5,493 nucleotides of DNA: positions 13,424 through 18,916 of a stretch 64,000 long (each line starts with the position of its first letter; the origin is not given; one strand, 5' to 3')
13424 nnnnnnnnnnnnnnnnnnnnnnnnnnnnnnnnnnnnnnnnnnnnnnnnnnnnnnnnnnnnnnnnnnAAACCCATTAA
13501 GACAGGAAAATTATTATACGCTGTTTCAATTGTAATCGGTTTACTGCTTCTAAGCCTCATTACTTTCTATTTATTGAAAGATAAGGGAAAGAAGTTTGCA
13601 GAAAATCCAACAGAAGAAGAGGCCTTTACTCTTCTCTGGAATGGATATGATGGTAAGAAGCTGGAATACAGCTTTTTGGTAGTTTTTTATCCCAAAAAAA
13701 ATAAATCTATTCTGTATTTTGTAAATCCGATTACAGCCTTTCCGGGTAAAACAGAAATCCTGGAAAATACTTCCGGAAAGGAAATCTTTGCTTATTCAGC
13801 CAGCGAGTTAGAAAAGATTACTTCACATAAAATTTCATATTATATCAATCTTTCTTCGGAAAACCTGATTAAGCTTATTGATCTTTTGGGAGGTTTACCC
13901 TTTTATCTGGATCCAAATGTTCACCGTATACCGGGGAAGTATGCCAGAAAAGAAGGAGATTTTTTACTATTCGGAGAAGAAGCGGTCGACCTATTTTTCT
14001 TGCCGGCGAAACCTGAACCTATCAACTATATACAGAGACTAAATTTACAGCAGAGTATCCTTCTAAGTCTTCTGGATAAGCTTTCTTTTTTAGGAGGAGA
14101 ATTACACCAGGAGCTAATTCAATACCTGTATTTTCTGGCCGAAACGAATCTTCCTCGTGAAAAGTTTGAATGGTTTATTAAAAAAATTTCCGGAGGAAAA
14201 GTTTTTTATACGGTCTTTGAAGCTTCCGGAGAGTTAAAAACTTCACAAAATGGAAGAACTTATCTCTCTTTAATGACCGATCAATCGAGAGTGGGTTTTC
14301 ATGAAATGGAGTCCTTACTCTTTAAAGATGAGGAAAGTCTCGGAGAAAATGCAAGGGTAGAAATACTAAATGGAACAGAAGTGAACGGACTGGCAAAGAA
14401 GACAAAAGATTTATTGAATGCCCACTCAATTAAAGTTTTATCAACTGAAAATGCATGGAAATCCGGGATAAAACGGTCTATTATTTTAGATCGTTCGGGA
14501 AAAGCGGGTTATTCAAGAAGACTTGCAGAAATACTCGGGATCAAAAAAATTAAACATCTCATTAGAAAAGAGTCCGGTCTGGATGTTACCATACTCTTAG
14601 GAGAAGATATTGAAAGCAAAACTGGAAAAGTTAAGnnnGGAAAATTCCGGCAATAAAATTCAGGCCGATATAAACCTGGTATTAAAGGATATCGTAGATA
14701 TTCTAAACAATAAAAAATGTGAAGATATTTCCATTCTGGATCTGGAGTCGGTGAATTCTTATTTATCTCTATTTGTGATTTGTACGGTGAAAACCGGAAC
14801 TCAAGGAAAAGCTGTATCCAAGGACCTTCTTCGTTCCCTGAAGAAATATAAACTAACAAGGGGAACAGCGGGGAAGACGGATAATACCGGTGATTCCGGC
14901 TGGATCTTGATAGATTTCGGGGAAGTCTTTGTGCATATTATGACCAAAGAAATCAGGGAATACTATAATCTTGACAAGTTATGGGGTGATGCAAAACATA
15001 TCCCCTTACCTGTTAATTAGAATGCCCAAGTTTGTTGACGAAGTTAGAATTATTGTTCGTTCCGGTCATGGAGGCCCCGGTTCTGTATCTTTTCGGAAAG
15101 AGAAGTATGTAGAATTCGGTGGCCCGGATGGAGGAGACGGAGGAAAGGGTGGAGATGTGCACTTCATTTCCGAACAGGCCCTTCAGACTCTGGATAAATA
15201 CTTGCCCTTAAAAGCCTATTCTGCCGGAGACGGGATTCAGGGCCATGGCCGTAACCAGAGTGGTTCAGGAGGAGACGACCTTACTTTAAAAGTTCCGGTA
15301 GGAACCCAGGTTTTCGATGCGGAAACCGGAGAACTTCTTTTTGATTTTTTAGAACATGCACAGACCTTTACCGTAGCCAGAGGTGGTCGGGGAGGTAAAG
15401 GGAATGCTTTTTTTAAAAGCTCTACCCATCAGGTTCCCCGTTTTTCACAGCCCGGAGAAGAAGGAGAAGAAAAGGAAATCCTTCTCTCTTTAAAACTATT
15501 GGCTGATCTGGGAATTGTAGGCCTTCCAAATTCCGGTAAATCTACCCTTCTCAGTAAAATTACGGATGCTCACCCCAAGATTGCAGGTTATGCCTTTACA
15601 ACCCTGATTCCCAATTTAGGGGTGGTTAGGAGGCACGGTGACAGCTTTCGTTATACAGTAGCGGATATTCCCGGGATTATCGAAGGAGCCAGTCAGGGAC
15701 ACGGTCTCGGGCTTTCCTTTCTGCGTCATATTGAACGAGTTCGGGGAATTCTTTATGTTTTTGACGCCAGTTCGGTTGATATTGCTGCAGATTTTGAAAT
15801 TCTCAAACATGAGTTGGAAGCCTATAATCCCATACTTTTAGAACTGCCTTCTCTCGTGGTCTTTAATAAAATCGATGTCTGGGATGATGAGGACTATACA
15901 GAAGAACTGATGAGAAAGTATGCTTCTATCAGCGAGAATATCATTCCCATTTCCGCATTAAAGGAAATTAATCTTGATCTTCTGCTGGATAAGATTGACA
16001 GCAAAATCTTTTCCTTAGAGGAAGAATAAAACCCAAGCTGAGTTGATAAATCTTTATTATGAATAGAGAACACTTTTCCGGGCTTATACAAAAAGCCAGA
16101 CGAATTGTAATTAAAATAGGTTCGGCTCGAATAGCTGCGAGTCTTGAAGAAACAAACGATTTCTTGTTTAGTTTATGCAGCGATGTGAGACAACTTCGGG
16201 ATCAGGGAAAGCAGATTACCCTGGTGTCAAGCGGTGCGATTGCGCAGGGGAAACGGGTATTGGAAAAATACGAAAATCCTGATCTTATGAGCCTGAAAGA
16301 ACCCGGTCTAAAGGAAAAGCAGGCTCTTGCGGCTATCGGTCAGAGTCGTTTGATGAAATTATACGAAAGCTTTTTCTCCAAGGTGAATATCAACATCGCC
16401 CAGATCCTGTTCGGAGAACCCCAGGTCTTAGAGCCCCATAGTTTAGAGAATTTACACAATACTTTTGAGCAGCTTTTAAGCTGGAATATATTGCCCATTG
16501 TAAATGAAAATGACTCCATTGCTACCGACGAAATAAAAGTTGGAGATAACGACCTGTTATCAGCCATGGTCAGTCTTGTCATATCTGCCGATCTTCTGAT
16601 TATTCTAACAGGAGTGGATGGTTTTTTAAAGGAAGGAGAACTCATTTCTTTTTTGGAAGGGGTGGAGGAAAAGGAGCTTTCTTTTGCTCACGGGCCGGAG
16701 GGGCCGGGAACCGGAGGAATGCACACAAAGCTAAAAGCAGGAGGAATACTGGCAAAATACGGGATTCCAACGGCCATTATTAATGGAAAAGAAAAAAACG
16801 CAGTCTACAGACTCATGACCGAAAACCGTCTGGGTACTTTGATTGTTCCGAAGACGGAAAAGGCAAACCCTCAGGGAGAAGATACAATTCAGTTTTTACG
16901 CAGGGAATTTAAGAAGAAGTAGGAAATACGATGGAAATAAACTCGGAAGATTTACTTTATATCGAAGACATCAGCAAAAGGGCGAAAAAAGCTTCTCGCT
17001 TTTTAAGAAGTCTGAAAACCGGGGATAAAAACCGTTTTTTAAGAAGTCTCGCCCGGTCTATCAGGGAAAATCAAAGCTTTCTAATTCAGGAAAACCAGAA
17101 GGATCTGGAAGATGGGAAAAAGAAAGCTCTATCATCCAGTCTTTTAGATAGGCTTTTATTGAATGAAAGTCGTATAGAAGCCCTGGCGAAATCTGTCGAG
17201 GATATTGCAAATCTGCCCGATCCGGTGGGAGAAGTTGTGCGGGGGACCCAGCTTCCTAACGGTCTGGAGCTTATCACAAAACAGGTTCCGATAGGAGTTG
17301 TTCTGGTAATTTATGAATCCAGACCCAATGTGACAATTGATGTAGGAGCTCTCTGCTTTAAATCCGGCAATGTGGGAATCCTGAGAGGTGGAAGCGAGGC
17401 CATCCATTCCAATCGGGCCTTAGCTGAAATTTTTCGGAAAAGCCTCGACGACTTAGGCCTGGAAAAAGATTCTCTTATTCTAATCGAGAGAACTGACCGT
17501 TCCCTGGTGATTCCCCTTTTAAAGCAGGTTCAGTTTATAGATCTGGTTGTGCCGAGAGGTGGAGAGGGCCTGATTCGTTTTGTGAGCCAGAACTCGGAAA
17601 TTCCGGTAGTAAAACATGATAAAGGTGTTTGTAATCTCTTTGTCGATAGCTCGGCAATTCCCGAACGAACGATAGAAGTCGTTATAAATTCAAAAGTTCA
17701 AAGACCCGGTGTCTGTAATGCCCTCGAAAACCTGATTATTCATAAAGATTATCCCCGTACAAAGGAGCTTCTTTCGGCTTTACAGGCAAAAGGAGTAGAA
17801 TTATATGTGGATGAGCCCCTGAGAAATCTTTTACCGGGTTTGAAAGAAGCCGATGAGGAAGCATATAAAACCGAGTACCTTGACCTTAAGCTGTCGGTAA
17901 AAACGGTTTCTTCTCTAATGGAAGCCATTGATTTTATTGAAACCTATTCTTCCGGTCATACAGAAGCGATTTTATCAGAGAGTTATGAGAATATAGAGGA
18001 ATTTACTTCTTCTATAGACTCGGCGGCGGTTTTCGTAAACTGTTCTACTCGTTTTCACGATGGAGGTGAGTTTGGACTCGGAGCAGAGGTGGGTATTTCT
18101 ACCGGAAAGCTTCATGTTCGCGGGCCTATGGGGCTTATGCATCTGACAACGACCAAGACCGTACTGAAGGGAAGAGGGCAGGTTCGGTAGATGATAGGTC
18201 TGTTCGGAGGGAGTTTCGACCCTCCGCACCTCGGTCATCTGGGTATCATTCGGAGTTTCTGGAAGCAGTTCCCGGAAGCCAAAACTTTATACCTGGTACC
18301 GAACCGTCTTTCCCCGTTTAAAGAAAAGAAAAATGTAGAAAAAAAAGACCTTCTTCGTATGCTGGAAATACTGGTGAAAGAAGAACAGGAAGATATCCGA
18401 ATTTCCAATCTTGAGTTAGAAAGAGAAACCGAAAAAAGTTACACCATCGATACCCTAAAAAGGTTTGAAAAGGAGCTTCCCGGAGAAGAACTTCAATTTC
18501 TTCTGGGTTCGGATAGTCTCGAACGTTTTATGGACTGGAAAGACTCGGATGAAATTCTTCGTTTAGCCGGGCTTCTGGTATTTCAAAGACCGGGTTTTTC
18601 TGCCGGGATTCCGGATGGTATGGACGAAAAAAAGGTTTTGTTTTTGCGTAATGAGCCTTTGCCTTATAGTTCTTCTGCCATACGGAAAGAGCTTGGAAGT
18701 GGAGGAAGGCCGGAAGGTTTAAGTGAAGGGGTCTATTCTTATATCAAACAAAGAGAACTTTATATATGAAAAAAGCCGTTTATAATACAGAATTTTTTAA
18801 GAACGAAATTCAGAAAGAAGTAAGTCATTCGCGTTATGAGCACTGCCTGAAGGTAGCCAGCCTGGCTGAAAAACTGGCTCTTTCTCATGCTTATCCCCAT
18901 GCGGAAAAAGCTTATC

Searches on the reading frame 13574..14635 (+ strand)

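Call 52: search_protein_families(library=pfam, proteins=[window:13574-14635:+], max_evalue=0.001)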
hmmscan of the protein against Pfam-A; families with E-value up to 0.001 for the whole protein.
window:13574-14635:+ (354 aa): 2 families
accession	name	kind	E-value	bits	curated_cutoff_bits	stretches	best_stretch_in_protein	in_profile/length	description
PF13399.11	LytR_C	-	1.4e-10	42.3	22.2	1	260-345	2-85/86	LytR cell envelope-related transcriptional attenuator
PF03816.19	LytR_cpsA_psr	-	0.00015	22.4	24.6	1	74-170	52-148/150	LytR_cpsA_psr family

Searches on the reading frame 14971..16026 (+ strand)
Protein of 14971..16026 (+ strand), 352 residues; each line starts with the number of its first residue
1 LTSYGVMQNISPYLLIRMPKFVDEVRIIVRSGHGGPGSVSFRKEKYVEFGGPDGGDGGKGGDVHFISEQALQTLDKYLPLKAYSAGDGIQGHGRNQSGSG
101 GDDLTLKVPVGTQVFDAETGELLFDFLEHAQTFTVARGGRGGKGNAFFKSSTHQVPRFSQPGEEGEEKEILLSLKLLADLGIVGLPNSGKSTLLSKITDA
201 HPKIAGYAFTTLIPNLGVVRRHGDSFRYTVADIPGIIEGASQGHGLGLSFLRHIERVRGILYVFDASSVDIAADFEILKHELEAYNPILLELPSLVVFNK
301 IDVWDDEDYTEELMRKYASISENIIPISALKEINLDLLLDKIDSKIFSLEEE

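Call 52: search_protein_families(library=pfam, proteins=[window:14971-16026:+], max_evalue=0.001)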
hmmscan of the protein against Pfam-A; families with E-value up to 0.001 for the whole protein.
window:14971-16026:+ (352 aa): 7 families
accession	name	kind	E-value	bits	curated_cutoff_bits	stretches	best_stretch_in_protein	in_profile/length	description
PF01018.28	GTP1_OBG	-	4.4e-55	186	27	1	22-176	1-155/155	GTP1/OBG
PF01926.29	MMR_HSR1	-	3e-21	76.1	21.9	1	180-300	2-113/113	50S ribosome-binding GTPase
PF02421.24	FeoB_N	-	4.7e-10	39.6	27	1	181-342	4-156/156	Ferrous iron transport protein B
PF16897.10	MMR_HSR1_Xtn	-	8.7e-06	26.1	35.2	1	293-342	57-100/106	C-terminal region of MMR_HSR1 domain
PF00009.33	GTP_EFTU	-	0.00022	21.3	26.5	0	290-346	120-186/188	Elongation factor Tu GTP binding domain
PF03029.23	ATP_bind_1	-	0.00072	19.9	27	0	224-314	90-179/240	Conserved hypothetical ATP binding protein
PF03193.22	RsgA_GTPase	-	0.00079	19.7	30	0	293-347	55-109/174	RsgA GTPase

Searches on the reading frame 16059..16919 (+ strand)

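Call 52: search_protein_families(library=pfam, proteins=[window:16059-16919:+], max_evalue=0.001)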
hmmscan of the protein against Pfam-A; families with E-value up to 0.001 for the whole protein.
window:16059-16919:+ (287 aa): 1 family
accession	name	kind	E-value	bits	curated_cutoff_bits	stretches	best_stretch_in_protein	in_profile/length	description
PF00696.33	AA_kinase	-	4.5e-30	105.5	24.9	1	15-242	2-234/234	Amino acid kinase family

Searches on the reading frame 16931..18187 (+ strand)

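Call 52: search_protein_families(library=pfam, proteins=[window:16931-18187:+], max_evalue=0.001)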
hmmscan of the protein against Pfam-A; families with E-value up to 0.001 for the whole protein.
window:16931-18187:+ (419 aa): 1 family
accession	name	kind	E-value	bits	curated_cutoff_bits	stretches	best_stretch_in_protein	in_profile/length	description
PF00171.27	Aldedh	-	1.8e-11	43.7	23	1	11-297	31-302/461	Aldehyde dehydrogenase family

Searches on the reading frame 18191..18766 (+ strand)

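Call 52: search_protein_families(library=pfam, proteins=[window:18191-18766:+], max_evalue=0.001)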
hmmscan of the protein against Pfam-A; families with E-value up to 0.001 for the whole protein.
window:18191-18766:+ (192 aa): 1 family
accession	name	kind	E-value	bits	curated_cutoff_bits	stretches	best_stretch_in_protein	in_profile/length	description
PF01467.32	CTP_transf_like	-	2e-19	70.5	21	1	4-166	1-132/133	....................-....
